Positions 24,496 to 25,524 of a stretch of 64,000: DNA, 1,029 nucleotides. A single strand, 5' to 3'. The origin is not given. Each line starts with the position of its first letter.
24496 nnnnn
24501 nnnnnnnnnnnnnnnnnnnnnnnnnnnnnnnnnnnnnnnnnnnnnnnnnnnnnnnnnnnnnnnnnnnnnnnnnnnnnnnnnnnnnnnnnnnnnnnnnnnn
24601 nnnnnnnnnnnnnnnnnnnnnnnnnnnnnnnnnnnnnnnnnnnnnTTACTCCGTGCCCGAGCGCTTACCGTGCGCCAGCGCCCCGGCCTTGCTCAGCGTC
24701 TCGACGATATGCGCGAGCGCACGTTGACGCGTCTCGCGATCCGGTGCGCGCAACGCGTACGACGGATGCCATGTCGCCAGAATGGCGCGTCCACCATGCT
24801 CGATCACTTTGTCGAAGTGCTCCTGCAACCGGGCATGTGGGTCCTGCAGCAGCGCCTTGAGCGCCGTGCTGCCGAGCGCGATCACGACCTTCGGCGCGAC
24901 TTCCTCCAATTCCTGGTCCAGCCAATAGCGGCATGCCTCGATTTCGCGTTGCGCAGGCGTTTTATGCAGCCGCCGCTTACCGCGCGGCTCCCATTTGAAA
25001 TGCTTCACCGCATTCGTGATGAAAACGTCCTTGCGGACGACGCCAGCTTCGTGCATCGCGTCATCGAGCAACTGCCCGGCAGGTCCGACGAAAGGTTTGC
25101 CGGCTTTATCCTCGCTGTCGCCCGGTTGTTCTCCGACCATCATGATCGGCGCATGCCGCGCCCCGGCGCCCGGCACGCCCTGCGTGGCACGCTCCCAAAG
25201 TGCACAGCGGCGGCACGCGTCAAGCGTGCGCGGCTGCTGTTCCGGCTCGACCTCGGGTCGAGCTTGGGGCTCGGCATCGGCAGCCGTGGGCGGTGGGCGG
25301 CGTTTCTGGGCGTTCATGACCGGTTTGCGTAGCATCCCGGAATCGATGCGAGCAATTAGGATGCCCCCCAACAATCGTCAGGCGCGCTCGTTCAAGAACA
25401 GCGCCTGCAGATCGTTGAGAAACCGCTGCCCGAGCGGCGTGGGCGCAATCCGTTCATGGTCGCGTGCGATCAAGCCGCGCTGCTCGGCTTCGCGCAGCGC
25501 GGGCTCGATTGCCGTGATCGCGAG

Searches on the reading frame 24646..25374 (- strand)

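Call 105: search_protein_families(library=pfam, proteins=[window:24646-25374:-], max_evalue=0.001)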
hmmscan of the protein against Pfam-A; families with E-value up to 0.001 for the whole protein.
window:24646-25374:- (242 aa): 1 family
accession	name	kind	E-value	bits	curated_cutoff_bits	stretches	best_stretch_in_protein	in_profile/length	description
PF03167.25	UDG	-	5.6e-36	124.1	24.3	1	68-225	1-138/141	Uracil DNA glycosylase superfamily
